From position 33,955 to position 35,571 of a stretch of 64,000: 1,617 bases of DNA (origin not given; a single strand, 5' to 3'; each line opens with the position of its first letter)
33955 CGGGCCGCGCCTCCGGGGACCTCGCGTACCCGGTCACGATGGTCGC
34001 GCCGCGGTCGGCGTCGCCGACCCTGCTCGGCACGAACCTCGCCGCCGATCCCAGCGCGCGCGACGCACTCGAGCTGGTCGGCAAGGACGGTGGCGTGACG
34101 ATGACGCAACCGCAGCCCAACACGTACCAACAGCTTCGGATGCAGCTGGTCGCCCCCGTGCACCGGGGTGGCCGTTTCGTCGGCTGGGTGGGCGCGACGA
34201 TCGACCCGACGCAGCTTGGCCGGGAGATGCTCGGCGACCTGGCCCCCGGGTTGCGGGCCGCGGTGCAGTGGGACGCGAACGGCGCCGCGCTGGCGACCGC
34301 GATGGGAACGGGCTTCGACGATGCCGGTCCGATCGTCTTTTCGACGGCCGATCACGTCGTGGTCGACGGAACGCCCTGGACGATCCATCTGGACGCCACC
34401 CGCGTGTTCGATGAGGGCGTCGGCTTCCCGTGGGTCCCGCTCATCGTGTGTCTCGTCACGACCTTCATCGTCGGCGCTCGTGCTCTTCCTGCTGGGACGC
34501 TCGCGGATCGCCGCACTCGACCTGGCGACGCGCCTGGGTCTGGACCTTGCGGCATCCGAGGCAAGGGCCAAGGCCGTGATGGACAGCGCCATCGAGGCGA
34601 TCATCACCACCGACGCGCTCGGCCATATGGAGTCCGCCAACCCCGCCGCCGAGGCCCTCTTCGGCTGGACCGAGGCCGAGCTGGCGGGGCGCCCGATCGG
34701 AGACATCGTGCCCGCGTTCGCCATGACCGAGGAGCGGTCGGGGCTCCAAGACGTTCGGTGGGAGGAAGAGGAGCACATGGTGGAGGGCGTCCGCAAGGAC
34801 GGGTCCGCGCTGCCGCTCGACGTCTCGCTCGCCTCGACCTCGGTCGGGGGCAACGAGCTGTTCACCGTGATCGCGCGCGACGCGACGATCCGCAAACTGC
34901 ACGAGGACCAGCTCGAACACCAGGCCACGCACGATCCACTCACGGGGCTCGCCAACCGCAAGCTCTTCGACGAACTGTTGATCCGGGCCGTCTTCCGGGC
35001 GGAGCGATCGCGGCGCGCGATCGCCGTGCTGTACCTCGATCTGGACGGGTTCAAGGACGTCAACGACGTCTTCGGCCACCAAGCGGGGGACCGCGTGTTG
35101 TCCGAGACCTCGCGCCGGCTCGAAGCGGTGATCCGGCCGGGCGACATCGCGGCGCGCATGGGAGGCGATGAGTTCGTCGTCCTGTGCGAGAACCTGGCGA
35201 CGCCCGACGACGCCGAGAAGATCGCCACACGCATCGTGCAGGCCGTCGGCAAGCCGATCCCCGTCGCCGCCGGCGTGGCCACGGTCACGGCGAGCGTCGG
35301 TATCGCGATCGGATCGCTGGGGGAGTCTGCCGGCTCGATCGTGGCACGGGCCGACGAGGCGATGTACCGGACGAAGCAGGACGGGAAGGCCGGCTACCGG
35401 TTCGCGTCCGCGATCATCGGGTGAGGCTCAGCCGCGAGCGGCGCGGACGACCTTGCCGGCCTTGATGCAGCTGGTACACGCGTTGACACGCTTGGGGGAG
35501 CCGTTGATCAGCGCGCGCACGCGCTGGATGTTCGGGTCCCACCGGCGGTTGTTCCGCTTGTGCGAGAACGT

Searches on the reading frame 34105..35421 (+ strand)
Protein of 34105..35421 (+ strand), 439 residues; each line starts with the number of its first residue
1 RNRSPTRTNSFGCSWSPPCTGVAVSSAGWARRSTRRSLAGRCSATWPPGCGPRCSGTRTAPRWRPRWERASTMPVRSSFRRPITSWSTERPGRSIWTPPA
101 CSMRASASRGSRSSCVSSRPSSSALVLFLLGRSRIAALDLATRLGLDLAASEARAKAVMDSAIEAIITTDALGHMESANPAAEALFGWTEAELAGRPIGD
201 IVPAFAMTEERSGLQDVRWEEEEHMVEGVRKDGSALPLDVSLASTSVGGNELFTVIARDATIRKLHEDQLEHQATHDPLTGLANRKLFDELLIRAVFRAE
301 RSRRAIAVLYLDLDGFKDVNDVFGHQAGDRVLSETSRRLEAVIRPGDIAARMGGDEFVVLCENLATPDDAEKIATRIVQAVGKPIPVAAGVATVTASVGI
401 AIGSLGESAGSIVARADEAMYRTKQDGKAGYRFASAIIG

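Call 63: search_protein_families(library=pfam, proteins=[window:34105-35421:+], max_evalue=0.001)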
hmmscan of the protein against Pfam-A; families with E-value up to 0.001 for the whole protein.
window:34105-35421:+ (439 aa): 5 families
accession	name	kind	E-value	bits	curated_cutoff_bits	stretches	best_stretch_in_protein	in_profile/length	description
PF00990.26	GGDEF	-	6.2e-43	146.8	23.8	1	274-428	1-159/161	Diguanylate cyclase, GGDEF domain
PF13426.13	PAS_9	-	1.2e-07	32.3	27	1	164-261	2-102/103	PAS domain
PF00989.32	PAS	-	4.6e-07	30.3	22.6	1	156-259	4-112/113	PAS fold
PF08448.16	PAS_4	-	1.5e-06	28.9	23.1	1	160-264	2-109/110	PAS fold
PF13188.13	PAS_8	-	7.4e-06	26.1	21.8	1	156-207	4-52/65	PAS domain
